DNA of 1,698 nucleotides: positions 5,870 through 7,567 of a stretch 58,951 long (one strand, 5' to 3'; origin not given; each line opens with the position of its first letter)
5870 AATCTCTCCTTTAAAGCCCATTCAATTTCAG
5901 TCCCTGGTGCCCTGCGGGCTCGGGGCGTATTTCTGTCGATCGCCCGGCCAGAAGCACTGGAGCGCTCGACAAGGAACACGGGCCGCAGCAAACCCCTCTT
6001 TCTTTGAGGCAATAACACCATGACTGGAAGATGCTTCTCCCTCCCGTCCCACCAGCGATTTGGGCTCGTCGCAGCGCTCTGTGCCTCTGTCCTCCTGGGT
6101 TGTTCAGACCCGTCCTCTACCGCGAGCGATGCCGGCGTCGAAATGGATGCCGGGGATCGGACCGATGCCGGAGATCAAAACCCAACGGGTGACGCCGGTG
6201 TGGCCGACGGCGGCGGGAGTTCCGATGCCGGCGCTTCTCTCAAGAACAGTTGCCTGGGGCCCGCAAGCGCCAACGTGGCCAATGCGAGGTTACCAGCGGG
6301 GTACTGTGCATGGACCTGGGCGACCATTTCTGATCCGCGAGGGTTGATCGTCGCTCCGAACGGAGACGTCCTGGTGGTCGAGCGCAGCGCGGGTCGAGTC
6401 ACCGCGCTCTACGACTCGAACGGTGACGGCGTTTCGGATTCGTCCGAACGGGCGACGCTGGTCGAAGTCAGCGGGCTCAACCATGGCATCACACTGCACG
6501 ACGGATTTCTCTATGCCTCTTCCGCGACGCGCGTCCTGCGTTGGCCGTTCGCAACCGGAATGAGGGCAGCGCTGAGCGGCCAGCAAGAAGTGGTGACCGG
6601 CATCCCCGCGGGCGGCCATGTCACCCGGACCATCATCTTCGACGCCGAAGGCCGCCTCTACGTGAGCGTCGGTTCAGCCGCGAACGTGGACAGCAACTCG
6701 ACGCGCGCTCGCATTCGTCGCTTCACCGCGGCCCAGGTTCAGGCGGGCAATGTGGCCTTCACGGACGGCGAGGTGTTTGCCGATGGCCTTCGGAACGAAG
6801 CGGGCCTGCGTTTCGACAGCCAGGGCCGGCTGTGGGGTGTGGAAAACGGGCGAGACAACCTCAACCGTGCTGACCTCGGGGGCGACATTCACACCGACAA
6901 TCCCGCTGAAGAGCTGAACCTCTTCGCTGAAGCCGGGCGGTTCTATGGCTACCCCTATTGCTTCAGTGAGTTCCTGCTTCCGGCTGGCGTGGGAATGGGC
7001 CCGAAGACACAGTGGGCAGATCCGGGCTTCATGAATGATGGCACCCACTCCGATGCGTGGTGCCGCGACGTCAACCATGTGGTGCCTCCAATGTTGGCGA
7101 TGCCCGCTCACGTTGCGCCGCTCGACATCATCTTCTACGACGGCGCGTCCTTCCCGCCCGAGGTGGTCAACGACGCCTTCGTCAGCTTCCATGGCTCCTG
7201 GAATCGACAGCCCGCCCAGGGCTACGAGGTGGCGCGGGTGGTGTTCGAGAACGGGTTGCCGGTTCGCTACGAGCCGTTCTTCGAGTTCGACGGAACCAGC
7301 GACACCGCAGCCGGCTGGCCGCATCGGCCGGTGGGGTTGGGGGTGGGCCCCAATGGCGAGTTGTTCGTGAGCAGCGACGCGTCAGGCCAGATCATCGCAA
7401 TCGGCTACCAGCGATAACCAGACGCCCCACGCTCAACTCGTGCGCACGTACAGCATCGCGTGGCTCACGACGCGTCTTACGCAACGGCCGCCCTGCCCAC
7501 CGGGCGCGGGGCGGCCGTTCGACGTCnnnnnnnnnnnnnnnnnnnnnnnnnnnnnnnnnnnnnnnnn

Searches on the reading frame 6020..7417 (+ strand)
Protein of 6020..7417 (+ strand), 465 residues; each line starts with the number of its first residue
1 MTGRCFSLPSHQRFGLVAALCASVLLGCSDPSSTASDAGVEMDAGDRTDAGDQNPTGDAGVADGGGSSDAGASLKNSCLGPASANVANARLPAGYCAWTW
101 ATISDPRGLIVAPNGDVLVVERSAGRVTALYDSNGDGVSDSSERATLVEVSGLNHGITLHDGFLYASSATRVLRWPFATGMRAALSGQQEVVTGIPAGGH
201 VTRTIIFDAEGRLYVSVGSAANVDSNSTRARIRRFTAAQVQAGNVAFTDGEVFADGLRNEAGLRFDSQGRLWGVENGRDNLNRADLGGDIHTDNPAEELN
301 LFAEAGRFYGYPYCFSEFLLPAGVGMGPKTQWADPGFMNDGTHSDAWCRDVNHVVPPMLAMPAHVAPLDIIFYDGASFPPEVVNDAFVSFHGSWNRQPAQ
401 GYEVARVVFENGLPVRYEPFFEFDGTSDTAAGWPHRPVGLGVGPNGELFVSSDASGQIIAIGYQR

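Call 3: search_protein_families(library=pfam, proteins=[window:6020-7417:+], max_evalue=0.01)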
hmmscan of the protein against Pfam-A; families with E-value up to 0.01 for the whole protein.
window:6020-7417:+ (465 aa): 4 families
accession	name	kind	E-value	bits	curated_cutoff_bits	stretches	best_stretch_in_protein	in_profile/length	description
PF22807.2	TrAA12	-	6.9e-30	104.2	30.9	1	103-460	4-377/463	TrAA12-like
PF07995.17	GSDH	-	2e-11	44.2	25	1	105-313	3-221/332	Glucose / Sorbosone dehydrogenase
PF01436.27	NHL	-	0.0009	19.6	20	0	105-127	3-25/28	NHL repeat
PF23500.1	DUF7133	-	0.0014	18.5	27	0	123-281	57-211/385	Domain of unknown function (DUF7133)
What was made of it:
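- On AA12 / PQQ-dependent sugar dehydrogenase (neighbour gene 6020-7417): PF22807 at 104 bits and PF07995 at 44 bits (call 3).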

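Call 32: search_protein_families(library=ncbifam, proteins=[window:6020-7417:+], max_evalue=1)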
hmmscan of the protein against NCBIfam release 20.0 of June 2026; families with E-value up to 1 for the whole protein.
window:6020-7417:+ (465 aa): 4 families
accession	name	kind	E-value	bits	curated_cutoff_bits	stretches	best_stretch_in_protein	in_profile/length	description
TIGR02604.1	Piru_Ver_Nterm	subfamily_domain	6.1e-10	39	122.2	2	125-277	46-203/367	PVC-type heme-binding CxxCH protein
NF033206.1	ScyE_fam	subfamily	5.6e-06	26.1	80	1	251-280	1-30/333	ScyD/ScyE family protein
TIGR03606.1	non_repeat_PQQ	subfamily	0.0044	15.9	434.55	0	183-225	128-172/454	glucose/sorbosone family PQQ-dependent dehydrogenase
TIGR00487.1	IF-2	equivalog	0.13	11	424.4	1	114-155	290-330/587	translation initiation factor IF-2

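Call 40: find_homologous_proteins(query=window:6020-7417:+, max_evalue=1e-20)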
Query window:6020-7417:+ (465 aa): 3524 proteins with E <= 1e-20 among 8000 candidates; the best 120 are listed.
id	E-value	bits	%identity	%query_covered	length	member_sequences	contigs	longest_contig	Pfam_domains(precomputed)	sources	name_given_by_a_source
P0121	7.5e-287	970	90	99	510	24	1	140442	PF22807.3,PF07995.18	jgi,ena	-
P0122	7.9e-266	901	85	99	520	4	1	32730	PF22807.3,PF07995.18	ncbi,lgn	ncbi:PQQ-dependent sugar dehydrogenase [Pyxidicoccus sp. 3LFB2]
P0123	2.6e-255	866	87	95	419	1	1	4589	PF22807.3,PF07995.18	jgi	jgi:glucose/arabinose dehydrogenase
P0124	1.7e-229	781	77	98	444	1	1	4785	PF22807.3,PF01436.28,PF07995.18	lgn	-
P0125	6.9e-222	756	94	75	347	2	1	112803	PF22807.3,PF07995.18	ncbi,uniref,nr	ncbi:Glucose/arabinose dehydrogenase, beta-propeller fold [Stigmatella erecta]|uniref:Glucose/arabin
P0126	1.0e-219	748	70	97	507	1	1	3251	PF22807.3,PF07995.18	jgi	-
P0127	3.2e-217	740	71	97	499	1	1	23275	PF22807.3,PF07995.18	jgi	jgi:glucose/arabinose dehydrogenase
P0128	1.5e-213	728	69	97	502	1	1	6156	PF22807.3,PF07995.18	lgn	-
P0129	3.0e-210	717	75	88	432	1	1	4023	PF22807.3,PF07995.18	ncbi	-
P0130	1.2e-207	709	75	84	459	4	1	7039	PF22807.3,PF07995.18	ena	-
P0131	3.1e-181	622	69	84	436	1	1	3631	PF22807.3,PF07995.18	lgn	-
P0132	7.5e-170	584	64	86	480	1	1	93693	PF22807.3,PF01436.28,PF07995.18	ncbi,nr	ncbi:MAG: PQQ-dependent sugar dehydrogenase [Deltaproteobacteria bacterium]|nr:PQQ-dependent sugar d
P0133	6.3e-165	568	59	96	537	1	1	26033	PF22807.3,PF07995.18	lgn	-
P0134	7.6e-164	564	63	85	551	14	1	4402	PF22807.3,PF07995.18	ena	-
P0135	6.7e-163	561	64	84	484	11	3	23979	PF22807.3,PF07995.18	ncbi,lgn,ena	-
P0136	1.7e-162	560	64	82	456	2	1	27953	PF22807.3,PF07995.18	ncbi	ncbi:MAG: PQQ-dependent sugar dehydrogenase [Myxococcota bacterium]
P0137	1.8e-162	560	62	86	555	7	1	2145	PF22807.3,PF07995.18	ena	-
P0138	2.5e-162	559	64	84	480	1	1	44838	PF22807.3,PF01436.28,PF07995.18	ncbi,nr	ncbi:MAG: PQQ-dependent sugar dehydrogenase [Deltaproteobacteria bacterium]|nr:PQQ-dependent sugar d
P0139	1.4e-159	550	57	97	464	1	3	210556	PF22807.3,PF07995.18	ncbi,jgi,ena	-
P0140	2.8e-158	546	56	98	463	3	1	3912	PF22807.3,PF07995.18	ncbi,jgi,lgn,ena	jgi:glucose/arabinose dehydrogenase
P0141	4.8e-158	545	63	83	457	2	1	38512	PF22807.3,PF07995.18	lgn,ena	-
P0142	1.8e-157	543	62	83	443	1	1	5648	PF22807.3,PF07995.18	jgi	-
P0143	1.2e-156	540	60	85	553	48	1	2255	PF22807.3,PF07995.18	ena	-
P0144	1.0e-155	537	61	86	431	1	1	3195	PF22807.3,PF07995.18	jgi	jgi:glucose/arabinose dehydrogenase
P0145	1.6e-155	537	59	90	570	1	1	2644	PF22807.3,PF07995.18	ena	-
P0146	3.1e-155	536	57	94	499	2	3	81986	PF23500.2,PF22807.3,PF01436.28,PF07995.18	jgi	-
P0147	7.5e-155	535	59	88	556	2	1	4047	PF22807.3,PF07995.18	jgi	jgi:glucose/arabinose dehydrogenase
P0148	8.1e-155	534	60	85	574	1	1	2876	PF22807.3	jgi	-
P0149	9.4e-155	534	60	90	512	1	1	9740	PF22807.3,PF01436.28,PF07995.18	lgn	-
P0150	2.2e-154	533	60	85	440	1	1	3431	PF22807.3,PF07995.18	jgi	jgi:glucose/arabinose dehydrogenase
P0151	2.6e-154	533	57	94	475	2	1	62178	PF22807.3,PF07995.18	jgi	jgi:glucose/arabinose dehydrogenase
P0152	2.7e-154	533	61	83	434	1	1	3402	PF22807.3,PF07995.18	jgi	jgi:glucose/arabinose dehydrogenase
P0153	4.8e-154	532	62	83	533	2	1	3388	PF22807.3,PF07995.18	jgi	jgi:glucose/arabinose dehydrogenase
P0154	2.9e-153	529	62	82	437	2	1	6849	PF22807.3,PF07995.18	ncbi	-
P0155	4.4e-153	529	59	87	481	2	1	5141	PF22807.3,PF07995.18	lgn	-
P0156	4.5e-153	529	57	92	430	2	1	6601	PF22807.3,PF07995.18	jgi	jgi:glucose/arabinose dehydrogenase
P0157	7.8e-153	528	61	84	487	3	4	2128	PF22807.3,PF07995.18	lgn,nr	nr:MAG: hypothetical protein DIU78_25310 [Pseudomonadota bacterium]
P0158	1.5e-152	527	59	88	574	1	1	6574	PF22807.3,PF07995.18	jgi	jgi:glucose/arabinose dehydrogenase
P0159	1.6e-152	527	62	80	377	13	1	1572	PF22807.3,PF07995.18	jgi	jgi:glucose/arabinose dehydrogenase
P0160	1.6e-152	527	60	84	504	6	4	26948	PF22807.3,PF07995.18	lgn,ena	-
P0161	2.3e-152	526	60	85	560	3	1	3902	PF22807.3,PF07995.18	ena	-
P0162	4.6e-152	525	58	90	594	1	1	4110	PF22807.3,PF07995.18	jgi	jgi:glucose/arabinose dehydrogenase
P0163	5.4e-152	525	59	86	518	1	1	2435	PF22807.3,PF07995.18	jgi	jgi:glucose/arabinose dehydrogenase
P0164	5.5e-152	525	59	84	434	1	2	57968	PF22807.3,PF07995.18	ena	-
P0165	5.6e-152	525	58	88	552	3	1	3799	PF22807.3,PF07995.18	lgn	-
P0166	1.3e-151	524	60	84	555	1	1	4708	PF22807.3,PF07995.18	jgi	jgi:glucose/arabinose dehydrogenase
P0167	2.3e-151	523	62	84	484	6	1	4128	PF22807.3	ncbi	ncbi:MAG TPA: hypothetical protein VIM73_00090 [Polyangiaceae bacterium]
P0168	2.6e-151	523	55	94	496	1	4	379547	PF22807.3,PF07995.18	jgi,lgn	jgi:glucose/arabinose dehydrogenase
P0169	4.1e-151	522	57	89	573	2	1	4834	PF22807.3,PF07995.18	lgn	-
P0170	5.0e-151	522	60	81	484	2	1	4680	PF22807.3,PF07995.18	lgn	-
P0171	5.0e-151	522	57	90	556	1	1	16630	PF22807.3,PF07995.18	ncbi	-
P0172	1.1e-150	521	61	84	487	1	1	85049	PF22807.3,PF07995.18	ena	-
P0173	1.1e-150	521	60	85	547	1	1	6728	PF22807.3,PF07995.18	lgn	-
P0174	1.5e-150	520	58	84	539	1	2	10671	PF22807.3,PF07995.18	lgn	-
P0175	1.6e-150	520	58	88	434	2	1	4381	PF22807.3,PF07995.18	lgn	-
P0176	1.8e-150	520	60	83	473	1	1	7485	PF22807.3,PF07995.18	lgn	-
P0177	2.0e-150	520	61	84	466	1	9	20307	PF22807.3,PF07995.18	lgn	-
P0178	3.4e-150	519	60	84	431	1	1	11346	PF22807.3,PF07995.18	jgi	jgi:glucose/arabinose dehydrogenase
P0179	5.2e-150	519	56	92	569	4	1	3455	PF22807.3,PF07995.18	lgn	-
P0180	5.8e-150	518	60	86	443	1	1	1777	PF22807.3,PF07995.18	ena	-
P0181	5.9e-150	518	58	86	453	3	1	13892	PF22807.3,PF07995.18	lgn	-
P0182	7.0e-150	518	56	97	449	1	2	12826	PF22807.3,PF07995.18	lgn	-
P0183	1.4e-149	517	57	89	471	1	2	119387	PF22807.3,PF01436.28,PF07995.18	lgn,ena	-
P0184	2.0e-149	517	60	82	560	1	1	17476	PF22807.3,PF07995.18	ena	-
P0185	2.3e-149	516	57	86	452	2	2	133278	PF22807.3,PF07995.18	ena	-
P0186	2.9e-149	516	61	80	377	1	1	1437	PF22807.3,PF07995.18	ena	-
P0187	5.0e-149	515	59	88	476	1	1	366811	PF22807.3,PF07995.18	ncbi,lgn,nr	ncbi:MAG: PQQ-dependent sugar dehydrogenase [Deltaproteobacteria bacterium]|nr:PQQ-dependent sugar d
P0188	7.1e-149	515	57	86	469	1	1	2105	PF22807.3,PF07995.18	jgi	jgi:glucose/arabinose dehydrogenase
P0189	1.1e-148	514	64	81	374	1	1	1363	PF22807.3,PF07995.18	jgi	jgi:glucose/arabinose dehydrogenase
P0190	1.3e-148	514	61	81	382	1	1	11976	PF22807.3,PF07995.18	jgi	jgi:glucose/arabinose dehydrogenase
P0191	1.4e-148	514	59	86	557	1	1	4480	PF22807.3,PF07995.18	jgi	jgi:glucose/arabinose dehydrogenase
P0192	3.1e-148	513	61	81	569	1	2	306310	PF22807.3,PF07995.18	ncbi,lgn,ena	-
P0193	9.6e-148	511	55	95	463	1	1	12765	PF22807.3,PF07995.18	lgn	-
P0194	1.6e-147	510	59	83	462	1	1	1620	PF22807.3,PF07995.18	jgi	jgi:glucose/arabinose dehydrogenase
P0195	1.8e-147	510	58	85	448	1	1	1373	PF22807.3,PF01436.28,PF07995.18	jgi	jgi:glucose/arabinose dehydrogenase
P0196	3.4e-147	509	59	85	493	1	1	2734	PF22807.3,PF07995.18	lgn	-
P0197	3.5e-147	509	59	83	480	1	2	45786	PF22807.3,PF01436.28,PF07995.18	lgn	-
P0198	4.4e-147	509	59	83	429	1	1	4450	PF22807.3,PF07995.18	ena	-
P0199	6.5e-147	508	58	86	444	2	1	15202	PF23500.2,PF22807.3,PF07995.18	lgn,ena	-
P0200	1.0e-146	508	55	91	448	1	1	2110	PF22807.3,PF07995.18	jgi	-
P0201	1.9e-146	507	58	84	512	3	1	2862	PF22807.3,PF07995.18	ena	-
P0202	3.7e-146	506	57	84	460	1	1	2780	PF22807.3,PF01436.28,PF07995.18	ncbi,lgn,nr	ncbi:MAG: hypothetical protein EP329_05380 [Deltaproteobacteria bacterium]|nr:MAG: hypothetical prot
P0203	6.4e-146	505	55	89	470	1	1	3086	PF22807.3,PF07995.18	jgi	jgi:glucose/arabinose dehydrogenase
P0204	6.7e-146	505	60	84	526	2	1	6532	PF22807.3,PF07995.18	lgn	-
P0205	9.5e-146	505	60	81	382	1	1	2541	PF22807.3,PF07995.18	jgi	jgi:glucose/arabinose dehydrogenase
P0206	1.1e-145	504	58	84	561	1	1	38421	PF22807.3,PF07995.18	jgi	jgi:glucose/arabinose dehydrogenase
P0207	1.4e-145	504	59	83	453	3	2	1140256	PF22807.3,PF07995.18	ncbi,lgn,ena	ncbi:MAG: PQQ-dependent sugar dehydrogenase [Polyangiales bacterium]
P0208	1.6e-145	504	58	85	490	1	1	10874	PF22807.3,PF07995.18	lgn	-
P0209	2.2e-145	503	58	84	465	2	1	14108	PF22807.3,PF07995.18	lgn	-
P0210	3.0e-145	503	59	83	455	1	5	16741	PF22807.3,PF01436.28,PF07995.18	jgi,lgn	jgi:glucose/arabinose dehydrogenase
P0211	7.6e-145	502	60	83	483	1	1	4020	PF22807.3,PF07995.18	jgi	jgi:glucose/arabinose dehydrogenase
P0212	8.8e-145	501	53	98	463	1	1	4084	PF22807.3,PF07995.18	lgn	-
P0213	2.0e-144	500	58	83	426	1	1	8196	PF22807.3,PF07995.18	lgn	-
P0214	2.0e-144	500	58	85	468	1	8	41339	PF22807.3,PF07995.18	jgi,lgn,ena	-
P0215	1.2e-143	498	60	84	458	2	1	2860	PF22807.3,PF07995.18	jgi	-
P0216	2.8e-143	496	58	86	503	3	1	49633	PF22807.3,PF07995.18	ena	-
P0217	3.8e-143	496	57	83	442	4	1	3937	PF22807.3,PF07995.18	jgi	-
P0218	6.4e-143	495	59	84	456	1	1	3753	PF22807.3,PF07995.18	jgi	jgi:glucose/arabinose dehydrogenase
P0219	9.7e-143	495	60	83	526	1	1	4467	PF22807.3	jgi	jgi:glucose/arabinose dehydrogenase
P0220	1.9e-142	494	59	83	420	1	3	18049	PF22807.3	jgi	jgi:glucose/arabinose dehydrogenase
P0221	1.9e-142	494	59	84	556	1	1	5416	PF22807.3,PF07995.18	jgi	jgi:glucose/arabinose dehydrogenase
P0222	1.9e-142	494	59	83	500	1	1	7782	PF22807.3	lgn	-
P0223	2.1e-142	494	58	86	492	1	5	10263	PF22807.3,PF01436.28,PF07995.18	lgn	-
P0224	2.8e-142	493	52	97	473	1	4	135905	PF22807.3,PF07995.18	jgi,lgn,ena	-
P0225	3.8e-142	493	58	86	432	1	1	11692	PF22807.3,PF07995.18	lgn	-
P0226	4.5e-142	492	59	84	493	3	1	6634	PF22807.3,PF07995.18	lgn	-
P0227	1.2e-141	491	56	89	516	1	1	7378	PF22807.3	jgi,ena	-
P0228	1.8e-141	490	57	85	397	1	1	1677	PF22807.3,PF07995.18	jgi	jgi:glucose/arabinose dehydrogenase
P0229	2.1e-141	490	53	99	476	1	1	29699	PF22807.3,PF01436.28,PF07995.18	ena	-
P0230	2.7e-141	490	56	91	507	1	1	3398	PF22807.3,PF07995.18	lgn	-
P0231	3.5e-141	490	59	84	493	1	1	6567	PF22807.3,PF01436.28,PF07995.18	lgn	-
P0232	3.7e-141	489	57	85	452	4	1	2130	PF22807.3,PF07995.18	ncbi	-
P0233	8.6e-141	488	55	93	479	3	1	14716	PF23500.2,PF22807.3,PF01436.28,PF07995.18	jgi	jgi:glucose/arabinose dehydrogenase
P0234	1.4e-140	488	52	94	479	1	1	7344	PF22807.3,PF01436.28,PF07995.18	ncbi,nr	ncbi:MAG: PQQ-dependent sugar dehydrogenase [Myxococcales bacterium]|nr:PQQ-dependent sugar dehydrog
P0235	1.5e-140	487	60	83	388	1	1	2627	PF22807.3,PF07995.18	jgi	jgi:glucose/arabinose dehydrogenase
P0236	2.0e-140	487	59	83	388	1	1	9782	PF22807.3,PF07995.18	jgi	jgi:glucose/arabinose dehydrogenase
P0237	2.3e-140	487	57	84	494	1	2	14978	PF22807.3,PF01436.28,PF07995.18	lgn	-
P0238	2.3e-140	487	49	98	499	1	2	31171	PF22807.3,PF07995.18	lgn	-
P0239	4.9e-140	486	58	84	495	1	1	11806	PF22807.3,PF07995.18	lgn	-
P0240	6.1e-140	485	55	87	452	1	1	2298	PF22807.3,PF07995.18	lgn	-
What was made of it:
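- On AA12 / PQQ-dependent sugar dehydrogenase (neighbour gene 6020-7417): The homologues are bacterial (Myxococcota), not fungal (call 40).
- Tried and rejected: Rejected: all close homologues are Myxococcota-type bacterial proteins (call 40).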

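Call 41: find_encoding_contigs(protein=P0121, flank=10000, max_places=4)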
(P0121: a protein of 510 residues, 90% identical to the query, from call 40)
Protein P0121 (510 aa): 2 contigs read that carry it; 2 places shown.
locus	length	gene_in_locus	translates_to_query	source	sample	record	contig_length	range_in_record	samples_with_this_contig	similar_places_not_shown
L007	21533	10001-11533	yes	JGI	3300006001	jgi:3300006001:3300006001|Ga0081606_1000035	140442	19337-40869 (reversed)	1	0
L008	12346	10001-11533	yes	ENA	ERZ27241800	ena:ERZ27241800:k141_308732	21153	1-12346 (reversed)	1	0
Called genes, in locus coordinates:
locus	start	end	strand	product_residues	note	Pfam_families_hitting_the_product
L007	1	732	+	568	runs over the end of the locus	PF00749:tRNA-synt_1c, PF03950:tRNA-synt_1c_C, PF20974:tRNA-synt_1c_C2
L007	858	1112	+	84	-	-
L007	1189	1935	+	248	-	PF15650:Tox-REase-9 (faint)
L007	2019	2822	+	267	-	-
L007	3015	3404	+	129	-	-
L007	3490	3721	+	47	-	-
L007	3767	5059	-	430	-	-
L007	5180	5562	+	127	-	-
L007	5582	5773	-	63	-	PF20597:pAdhesive_15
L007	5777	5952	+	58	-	-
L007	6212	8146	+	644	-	PF13374:TPR_10 (faint), PF13424:TPR_12 (faint)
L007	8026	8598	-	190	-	PF02518:HATPase_c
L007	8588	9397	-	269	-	PF01590:GAF (weak), PF13185:GAF_2 (weak)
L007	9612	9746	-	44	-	-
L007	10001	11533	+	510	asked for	PF22807:TrAA12, PF07995:GSDH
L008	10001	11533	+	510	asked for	PF22807:TrAA12, PF07995:GSDH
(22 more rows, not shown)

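Call 42: find_encoding_contigs(protein=P0125, flank=10000, max_places=2)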
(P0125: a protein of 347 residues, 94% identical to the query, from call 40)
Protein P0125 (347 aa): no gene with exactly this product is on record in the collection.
